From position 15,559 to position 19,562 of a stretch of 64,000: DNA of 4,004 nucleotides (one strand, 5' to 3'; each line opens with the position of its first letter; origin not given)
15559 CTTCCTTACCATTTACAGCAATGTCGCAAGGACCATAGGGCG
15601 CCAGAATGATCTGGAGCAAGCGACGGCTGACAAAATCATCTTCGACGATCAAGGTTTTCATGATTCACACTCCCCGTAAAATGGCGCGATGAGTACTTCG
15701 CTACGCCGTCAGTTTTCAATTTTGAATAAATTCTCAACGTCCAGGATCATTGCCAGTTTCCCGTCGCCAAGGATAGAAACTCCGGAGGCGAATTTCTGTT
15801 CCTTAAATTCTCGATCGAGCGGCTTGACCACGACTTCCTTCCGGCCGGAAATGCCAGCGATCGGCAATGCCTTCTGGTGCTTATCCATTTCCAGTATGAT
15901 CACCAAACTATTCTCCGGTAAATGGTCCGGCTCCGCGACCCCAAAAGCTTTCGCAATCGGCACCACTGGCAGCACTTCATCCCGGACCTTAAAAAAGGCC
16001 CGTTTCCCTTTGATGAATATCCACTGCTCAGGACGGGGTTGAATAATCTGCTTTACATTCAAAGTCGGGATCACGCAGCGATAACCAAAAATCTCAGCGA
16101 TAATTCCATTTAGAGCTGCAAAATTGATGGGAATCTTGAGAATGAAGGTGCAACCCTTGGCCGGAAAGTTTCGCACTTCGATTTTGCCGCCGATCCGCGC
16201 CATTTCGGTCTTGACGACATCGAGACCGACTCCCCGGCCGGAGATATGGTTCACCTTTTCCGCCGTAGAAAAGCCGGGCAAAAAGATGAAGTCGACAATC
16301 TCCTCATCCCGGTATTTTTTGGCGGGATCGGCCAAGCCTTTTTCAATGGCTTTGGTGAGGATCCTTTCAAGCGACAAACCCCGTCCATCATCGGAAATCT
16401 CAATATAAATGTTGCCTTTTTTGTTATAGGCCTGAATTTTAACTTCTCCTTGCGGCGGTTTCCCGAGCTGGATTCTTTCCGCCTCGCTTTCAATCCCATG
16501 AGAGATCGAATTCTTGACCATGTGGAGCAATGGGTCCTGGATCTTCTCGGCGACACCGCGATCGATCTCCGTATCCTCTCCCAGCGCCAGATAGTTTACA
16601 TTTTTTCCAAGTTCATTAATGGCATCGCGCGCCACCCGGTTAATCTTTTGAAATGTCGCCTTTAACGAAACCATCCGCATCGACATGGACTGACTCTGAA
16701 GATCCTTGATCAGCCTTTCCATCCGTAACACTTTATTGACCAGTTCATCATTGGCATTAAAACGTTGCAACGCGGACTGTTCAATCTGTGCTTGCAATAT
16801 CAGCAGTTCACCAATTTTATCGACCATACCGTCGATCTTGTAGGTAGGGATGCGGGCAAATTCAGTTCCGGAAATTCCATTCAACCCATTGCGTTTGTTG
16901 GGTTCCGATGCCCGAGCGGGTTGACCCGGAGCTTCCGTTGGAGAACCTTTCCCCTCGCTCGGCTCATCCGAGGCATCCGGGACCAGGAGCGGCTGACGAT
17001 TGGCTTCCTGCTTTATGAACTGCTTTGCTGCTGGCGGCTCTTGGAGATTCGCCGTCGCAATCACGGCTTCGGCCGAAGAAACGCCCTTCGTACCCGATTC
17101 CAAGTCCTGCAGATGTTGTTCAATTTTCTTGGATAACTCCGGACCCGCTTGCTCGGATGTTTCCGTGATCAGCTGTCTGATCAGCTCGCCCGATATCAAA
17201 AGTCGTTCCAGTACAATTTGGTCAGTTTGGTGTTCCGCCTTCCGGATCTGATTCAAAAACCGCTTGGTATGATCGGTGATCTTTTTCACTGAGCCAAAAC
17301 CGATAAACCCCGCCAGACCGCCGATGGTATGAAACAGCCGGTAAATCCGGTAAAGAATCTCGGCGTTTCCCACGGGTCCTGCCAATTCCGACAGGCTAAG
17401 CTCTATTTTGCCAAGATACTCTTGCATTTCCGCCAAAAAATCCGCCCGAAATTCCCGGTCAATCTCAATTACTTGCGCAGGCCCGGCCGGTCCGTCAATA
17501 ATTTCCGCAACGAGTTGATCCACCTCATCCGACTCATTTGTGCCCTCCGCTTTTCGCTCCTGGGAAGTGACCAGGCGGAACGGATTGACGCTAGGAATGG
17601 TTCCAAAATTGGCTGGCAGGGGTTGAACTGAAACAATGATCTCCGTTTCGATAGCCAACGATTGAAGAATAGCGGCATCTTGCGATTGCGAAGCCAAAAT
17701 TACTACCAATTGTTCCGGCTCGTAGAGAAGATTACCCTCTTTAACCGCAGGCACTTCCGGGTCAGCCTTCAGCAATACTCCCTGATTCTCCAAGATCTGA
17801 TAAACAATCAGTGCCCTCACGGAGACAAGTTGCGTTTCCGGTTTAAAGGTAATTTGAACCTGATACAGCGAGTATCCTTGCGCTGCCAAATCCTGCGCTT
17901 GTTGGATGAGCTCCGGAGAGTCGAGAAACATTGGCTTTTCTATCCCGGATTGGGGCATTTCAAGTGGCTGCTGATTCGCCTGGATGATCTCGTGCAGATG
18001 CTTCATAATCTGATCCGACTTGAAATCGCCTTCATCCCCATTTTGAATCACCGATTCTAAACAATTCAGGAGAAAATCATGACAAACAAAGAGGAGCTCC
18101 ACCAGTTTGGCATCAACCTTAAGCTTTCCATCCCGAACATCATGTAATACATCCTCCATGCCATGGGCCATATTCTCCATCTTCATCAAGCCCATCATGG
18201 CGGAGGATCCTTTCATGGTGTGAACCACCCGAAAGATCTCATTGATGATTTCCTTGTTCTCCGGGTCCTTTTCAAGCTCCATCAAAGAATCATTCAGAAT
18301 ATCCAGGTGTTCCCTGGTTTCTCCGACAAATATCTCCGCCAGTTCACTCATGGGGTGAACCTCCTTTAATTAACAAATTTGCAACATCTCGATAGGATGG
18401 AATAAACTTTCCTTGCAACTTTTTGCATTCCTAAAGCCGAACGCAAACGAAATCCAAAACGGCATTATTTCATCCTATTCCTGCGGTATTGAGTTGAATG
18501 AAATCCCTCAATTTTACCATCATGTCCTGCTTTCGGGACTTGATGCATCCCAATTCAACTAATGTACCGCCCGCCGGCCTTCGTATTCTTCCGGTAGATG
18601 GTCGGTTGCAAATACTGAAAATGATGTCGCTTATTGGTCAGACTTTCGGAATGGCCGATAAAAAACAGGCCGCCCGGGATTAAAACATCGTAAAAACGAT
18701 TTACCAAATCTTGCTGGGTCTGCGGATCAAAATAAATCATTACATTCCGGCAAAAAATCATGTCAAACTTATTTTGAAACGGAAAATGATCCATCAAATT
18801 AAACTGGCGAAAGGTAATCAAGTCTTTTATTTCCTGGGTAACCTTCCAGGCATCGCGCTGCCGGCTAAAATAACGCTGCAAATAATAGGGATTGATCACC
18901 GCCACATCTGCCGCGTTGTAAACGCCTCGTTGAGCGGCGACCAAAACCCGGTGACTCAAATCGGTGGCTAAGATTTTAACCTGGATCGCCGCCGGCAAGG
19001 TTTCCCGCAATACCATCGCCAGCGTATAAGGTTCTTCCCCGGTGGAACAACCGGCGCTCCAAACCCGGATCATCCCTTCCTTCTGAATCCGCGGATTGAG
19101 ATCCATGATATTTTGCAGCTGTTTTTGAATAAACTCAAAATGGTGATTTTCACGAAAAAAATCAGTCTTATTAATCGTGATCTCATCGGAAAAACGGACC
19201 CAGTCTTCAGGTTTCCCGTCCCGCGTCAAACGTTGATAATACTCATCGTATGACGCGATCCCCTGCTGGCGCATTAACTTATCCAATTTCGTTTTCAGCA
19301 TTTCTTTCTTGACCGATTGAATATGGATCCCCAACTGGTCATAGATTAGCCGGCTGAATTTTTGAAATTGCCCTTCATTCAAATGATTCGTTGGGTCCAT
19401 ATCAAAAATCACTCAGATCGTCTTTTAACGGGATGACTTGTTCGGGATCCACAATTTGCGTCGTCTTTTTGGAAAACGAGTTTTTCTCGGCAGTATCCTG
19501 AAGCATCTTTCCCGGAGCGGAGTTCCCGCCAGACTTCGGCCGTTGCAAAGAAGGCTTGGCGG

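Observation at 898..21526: Two tandem chemosensory modules, each followed by a soluble multi-PAS hybrid kinase with an Hpt domain; one module lacks an MCP and ends in a LuxR-type DNA-binding regulator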

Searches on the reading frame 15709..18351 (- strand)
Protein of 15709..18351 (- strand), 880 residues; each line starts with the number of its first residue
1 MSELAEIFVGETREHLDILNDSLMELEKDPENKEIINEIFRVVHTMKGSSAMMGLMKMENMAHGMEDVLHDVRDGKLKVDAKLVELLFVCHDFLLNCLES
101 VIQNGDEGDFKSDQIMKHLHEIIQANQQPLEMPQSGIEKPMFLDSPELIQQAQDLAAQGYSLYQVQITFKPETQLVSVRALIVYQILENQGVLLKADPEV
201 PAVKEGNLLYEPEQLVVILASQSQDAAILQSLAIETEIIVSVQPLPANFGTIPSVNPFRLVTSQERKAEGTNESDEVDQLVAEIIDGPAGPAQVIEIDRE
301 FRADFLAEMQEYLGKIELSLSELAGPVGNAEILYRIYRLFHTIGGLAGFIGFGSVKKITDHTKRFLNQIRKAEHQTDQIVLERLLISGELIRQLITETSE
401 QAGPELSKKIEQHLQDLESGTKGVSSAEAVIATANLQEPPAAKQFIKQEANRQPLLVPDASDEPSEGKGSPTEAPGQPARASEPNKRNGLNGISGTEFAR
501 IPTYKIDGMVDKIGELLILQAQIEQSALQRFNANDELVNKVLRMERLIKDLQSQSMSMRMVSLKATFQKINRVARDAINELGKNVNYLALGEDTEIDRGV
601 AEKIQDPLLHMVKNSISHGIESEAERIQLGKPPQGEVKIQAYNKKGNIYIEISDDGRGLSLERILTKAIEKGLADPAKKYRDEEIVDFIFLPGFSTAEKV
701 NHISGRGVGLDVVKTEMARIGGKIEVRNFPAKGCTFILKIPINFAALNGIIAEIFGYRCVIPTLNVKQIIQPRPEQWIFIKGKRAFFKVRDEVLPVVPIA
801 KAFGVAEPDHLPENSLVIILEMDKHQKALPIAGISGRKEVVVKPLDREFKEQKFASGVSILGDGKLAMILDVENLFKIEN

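Call 3: search_protein_families(library=pfam, proteins=[window:15709-18351:-])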
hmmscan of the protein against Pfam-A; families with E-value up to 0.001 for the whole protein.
window:15709-18351:- (880 aa): 5 families
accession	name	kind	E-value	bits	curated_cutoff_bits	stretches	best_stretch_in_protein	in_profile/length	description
PF01627.28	Hpt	-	1.1e-25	90.1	24.6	2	3-99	1-79/84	Hpt domain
PF01584.24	CheW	-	6.8e-19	68.3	23.5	1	757-877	10-135/138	CheW-like domain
PF02518.31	HATPase_c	-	7e-15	55.9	26.4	1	605-742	3-109/111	Histidine kinase-, DNA gyrase B-, and HSP90-like ATPase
PF07194.16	P2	-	2.4e-08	34.3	23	1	163-233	2-69/81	P2 response regulator binding domain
PF02895.20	H-kinase_dim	-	1.1e-06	29.4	23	1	500-558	5-68/68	Signal transducing histidine kinase, homodimeric domain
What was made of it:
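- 15709..18351 (-): cheA1, 880 aa: P1-P2-second Hpt-P3-P4-P5. Pfam Hpt (2 stretches), P2, H-kinase_dim, HATPase_c, CheW (call 3).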

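Call 27: find_homologous_proteins(query=window:15709-18351:-, max_evalue=1e-30)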
Query window:15709-18351:- (880 aa): 359 proteins with E <= 1e-30 among 8000 candidates; the best 120 are listed.
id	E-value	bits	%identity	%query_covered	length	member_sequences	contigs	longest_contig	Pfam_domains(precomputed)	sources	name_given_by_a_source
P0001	0.0e+0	1917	100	100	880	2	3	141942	PF07194.17,PF02895.21,PF01584.25,PF02518.32,PF01627.29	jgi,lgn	jgi:two-component system chemotaxis sensor kinase CheA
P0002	0.0e+0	1307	70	100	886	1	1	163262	PF07194.17,PF02895.21,PF01584.25,PF02518.32,PF01627.29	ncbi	-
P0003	0.0e+0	1035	57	100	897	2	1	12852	PF07194.17,PF01584.25,PF02518.32,PF01627.29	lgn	-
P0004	0.0e+0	1024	57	100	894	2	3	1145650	PF07194.17,PF01584.25,PF02518.32,PF01627.29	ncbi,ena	-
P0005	2.6e-192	659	40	100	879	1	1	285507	PF07194.17,PF02895.21,PF01584.25,PF02518.32,PF01627.29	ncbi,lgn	ncbi:MAG: Hpt domain-containing protein [Bacillota bacterium]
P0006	5.3e-192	658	39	98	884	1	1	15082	PF07194.17,PF02895.21,PF01584.25,PF02518.32,PF01627.29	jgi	-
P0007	3.9e-100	355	33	43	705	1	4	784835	PF07194.17,PF02895.21,PF01584.25,PF02518.32,PF01627.29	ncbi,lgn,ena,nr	ncbi:MAG: chemotaxis protein CheA [Roseburia sp.]|nr:chemotaxis protein CheA [Roseburia sp.]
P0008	2.4e-99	352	33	45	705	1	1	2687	PF07194.17,PF02895.21,PF01584.25,PF02518.32,PF01627.29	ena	-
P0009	3.6e-99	351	33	43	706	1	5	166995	PF07194.17,PF02895.21,PF01584.25,PF02518.32,PF01627.29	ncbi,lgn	-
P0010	4.1e-99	351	32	45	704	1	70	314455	PF07194.17,PF02895.21,PF01584.25,PF02518.32,PF01627.29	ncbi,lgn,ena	-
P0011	4.2e-99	351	32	45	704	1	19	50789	PF07194.17,PF02895.21,PF01584.25,PF02518.32,PF01627.29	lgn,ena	-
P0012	1.2e-98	350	32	45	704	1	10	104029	PF07194.17,PF02895.21,PF01584.25,PF02518.32,PF01627.29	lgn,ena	-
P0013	1.1e-97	346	32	66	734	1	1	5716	PF02895.21,PF01584.25,PF02518.32,PF01627.29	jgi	jgi:two-component system, chemotaxis family, sensor kinase CheA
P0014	1.8e-97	346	32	45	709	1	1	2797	PF07194.17,PF02895.21,PF01584.25,PF02518.32,PF01627.29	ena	-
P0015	2.3e-97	345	33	47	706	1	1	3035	PF07194.17,PF02895.21,PF01584.25,PF27543.1,PF02518.32,PF01627.29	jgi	jgi:two-component system chemotaxis sensor kinase CheA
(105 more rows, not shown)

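Call 28: find_encoding_contigs(protein=P0002, flank=10000, max_places=2)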
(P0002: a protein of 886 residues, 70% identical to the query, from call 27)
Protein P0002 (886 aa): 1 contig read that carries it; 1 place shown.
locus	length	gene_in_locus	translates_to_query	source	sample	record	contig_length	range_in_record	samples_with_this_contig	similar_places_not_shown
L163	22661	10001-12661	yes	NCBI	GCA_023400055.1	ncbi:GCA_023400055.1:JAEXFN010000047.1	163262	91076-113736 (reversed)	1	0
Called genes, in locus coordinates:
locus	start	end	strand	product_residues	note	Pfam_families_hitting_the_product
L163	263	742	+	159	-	PF04073:tRNA_edit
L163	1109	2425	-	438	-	PF00512:HisKA, PF02518:HATPase_c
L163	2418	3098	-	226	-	PF00072:Response_reg, PF00486:Trans_reg_C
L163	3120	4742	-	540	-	PF13231:PMT_2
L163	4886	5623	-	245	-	PF00535:Glycos_transf_2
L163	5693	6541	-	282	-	PF04794:YdjC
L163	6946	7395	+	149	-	PF01584:CheW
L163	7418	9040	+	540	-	PF12729:4HB_MCP_1, PF00015:MCPsignal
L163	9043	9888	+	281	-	PF03705:CheR_N, PF01739:CheR, PF08241:Methyltransf_11 (faint), PF08242:Methyltransf_12 (faint), PF13649:Methyltransf_25 (faint)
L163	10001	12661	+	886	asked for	PF01627:Hpt, PF07194:P2, PF02895:H-kinase_dim (weak), PF02518:HATPase_c, PF01584:CheW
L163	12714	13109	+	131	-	PF00072:Response_reg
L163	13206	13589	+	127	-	PF03975:CheD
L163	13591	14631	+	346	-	PF00072:Response_reg, PF01339:CheB_methylest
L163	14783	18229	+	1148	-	PF00989:PAS, PF13188:PAS_8, PF13426:PAS_9, PF08448:PAS_4, PF13426:PAS_9, PF00989:PAS, PF08448:PAS_4, PF13426:PAS_9, +7 more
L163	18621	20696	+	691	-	PF01627:Hpt, PF07194:P2, PF02895:H-kinase_dim, PF02518:HATPase_c, PF01584:CheW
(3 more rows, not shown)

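Call 29: find_encoding_contigs(protein=P0004, flank=10000, max_places=2)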
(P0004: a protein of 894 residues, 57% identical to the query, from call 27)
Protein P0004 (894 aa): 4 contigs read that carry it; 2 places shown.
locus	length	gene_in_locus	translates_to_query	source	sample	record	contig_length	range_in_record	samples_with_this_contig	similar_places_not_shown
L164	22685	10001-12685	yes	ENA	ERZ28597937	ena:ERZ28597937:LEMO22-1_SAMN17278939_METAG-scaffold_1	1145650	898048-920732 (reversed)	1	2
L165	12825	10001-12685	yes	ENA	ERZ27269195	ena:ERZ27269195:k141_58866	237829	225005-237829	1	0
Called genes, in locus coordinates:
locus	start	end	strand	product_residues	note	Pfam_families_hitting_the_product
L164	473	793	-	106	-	-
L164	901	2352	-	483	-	PF00083:Sugar_tr (weak), PF07690:MFS_1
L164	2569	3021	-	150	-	PF12802:MarR_2, PF13463:HTH_27 (weak)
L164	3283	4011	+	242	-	PF00881:Nitroreductase, PF14512:TM1586_NiRdase (faint)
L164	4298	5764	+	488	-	PF00392:GntR, PF00155:Aminotran_1_2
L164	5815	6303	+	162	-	PF04073:tRNA_edit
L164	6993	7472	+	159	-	PF01584:CheW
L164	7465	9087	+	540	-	PF02203:TarH, PF12729:4HB_MCP_1, PF00015:MCPsignal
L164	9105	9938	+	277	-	PF03705:CheR_N, PF08242:Methyltransf_12 (faint), PF01739:CheR, PF08241:Methyltransf_11 (weak), PF13649:Methyltransf_25 (faint)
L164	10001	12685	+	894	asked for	PF01627:Hpt, PF07194:P2, PF01627:Hpt (weak), PF02518:HATPase_c, PF01584:CheW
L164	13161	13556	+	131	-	PF00072:Response_reg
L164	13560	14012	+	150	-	PF03975:CheD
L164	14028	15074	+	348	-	PF00072:Response_reg, PF01339:CheB_methylest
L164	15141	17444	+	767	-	PF08448:PAS_4, PF13426:PAS_9, PF08448:PAS_4, PF13426:PAS_9, PF00512:HisKA, PF02518:HATPase_c, PF00072:Response_reg, PF01627:Hpt, +3 more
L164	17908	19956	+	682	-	PF01627:Hpt, PF07194:P2, PF02895:H-kinase_dim, PF02518:HATPase_c, PF01584:CheW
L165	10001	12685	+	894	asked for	PF01627:Hpt, PF07194:P2, PF01627:Hpt (weak), PF02518:HATPase_c, PF01584:CheW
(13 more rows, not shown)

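Call 30: find_encoding_contigs(protein=P0005, flank=10000, max_places=2)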
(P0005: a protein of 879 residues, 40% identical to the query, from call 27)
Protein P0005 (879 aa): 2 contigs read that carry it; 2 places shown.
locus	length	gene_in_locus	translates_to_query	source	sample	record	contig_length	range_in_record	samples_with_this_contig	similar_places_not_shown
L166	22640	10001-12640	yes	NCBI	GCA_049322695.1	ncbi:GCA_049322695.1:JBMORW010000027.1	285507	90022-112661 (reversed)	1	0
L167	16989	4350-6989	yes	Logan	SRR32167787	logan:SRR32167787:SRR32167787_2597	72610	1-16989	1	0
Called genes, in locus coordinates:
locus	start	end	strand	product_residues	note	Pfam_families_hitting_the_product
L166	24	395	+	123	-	PF12729:4HB_MCP_1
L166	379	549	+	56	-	-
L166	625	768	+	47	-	-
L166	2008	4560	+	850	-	PF00989:PAS, PF13188:PAS_8 (faint), PF08448:PAS_4 (faint), PF13426:PAS_9, PF00512:HisKA, PF02518:HATPase_c, PF23198:PDE8A_N (weak), PF00072:Response_reg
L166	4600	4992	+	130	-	PF00072:Response_reg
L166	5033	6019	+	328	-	PF08448:PAS_4, PF13426:PAS_9, PF00990:GGDEF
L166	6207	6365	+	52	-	-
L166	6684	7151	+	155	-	PF01584:CheW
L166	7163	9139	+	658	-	PF16591:HBM (faint), PF00015:MCPsignal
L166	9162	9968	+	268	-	PF03705:CheR_N, PF01739:CheR, PF08242:Methyltransf_12 (faint)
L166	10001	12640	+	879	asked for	PF01627:Hpt, PF07194:P2, PF01627:Hpt (weak), PF02895:H-kinase_dim, PF02518:HATPase_c, PF01584:CheW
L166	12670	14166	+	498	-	PF00989:PAS, PF08448:PAS_4, PF13188:PAS_8 (weak), PF13426:PAS_9, PF08447:PAS_3, PF00512:HisKA, PF02518:HATPase_c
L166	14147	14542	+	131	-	PF00072:Response_reg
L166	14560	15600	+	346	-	PF00072:Response_reg, PF01339:CheB_methylest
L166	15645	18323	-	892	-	PF17159:MASE3, PF00512:HisKA, PF02518:HATPase_c, PF00072:Response_reg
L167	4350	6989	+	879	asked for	PF01627:Hpt, PF07194:P2, PF01627:Hpt (weak), PF02895:H-kinase_dim, PF02518:HATPase_c, PF01584:CheW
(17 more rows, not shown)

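Call 54: search_solved_structures(query=window:15709-18351:-, max_evalue=1e-20)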
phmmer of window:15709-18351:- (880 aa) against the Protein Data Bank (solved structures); distinct sequences matched with E-value up to 1e-20: 11.
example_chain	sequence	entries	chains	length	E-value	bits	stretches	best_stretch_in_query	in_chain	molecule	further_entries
6s1k_A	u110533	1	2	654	5e-83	283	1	483-876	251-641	Chemotaxis protein CheA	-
8c5v_A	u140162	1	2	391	2.5e-74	254.2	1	499-876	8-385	Chemotaxis protein CheA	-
3ja6_C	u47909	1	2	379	3.1e-73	250.6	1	499-874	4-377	Chemotaxis protein CheA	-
1b3q_A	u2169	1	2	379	5.4e-73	249.8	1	499-874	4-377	PROTEIN (CHEMOTAXIS PROTEIN CHEA)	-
2ch4_A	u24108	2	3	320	7.3e-65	222.9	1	559-874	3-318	CHEMOTAXIS PROTEIN CHEA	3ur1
4jpb_A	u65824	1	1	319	2e-62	214.8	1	559-874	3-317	Chemotaxis protein CheA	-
4xiv_A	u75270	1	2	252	8.6e-59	202.8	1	498-742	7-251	Chemotaxis protein CheA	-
1i5d_A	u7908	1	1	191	1e-50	176.1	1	556-742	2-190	CHEMOTAXIS PROTEIN CHEA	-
6mi6_A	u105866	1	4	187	7.2e-50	173.3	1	558-742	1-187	Chemotaxis protein CheA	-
1i58_A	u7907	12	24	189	1.2e-49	172.5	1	559-742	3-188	CHEMOTAXIS PROTEIN CHEA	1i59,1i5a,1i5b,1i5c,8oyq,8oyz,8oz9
2ld6_A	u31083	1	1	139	1.3e-21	79.8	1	1-108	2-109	Chemotaxis protein CheA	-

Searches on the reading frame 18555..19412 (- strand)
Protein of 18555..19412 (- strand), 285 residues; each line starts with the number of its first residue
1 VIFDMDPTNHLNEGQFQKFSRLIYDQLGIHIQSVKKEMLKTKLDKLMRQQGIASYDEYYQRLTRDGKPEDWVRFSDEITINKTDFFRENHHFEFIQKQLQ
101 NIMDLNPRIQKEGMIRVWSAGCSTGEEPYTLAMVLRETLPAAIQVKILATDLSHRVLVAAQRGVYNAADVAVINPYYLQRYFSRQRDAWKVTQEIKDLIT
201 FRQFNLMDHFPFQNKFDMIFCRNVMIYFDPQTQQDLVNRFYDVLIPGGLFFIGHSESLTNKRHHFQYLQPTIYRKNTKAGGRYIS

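Call 3: search_protein_families(library=pfam, proteins=[window:18555-19412:-])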
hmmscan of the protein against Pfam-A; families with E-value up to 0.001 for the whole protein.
window:18555-19412:- (285 aa): 5 families
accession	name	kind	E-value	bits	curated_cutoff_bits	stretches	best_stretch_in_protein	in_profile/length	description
PF01739.24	CheR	-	3.8e-66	222.7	27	1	81-271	1-192/195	CheR methyltransferase, SAM binding domain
PF03705.20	CheR_N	-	1.7e-13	50.5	27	1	15-65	2-52/53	CheR methyltransferase, all-alpha domain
PF08242.18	Methyltransf_12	-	1.8e-06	29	30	1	188-250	64-98/98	Methyltransferase domain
PF08241.18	Methyltransf_11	-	2.4e-06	28.5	21.2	1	192-252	43-95/95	Methyltransferase domain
PF13649.12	Methyltransf_25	-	2.5e-06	28.5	27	1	199-248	48-97/97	Methyltransferase domain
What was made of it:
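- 18555..19412 (-): cheR1 methyltransferase. Pfam CheR_N + CheR E=4e-66 (call 3).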
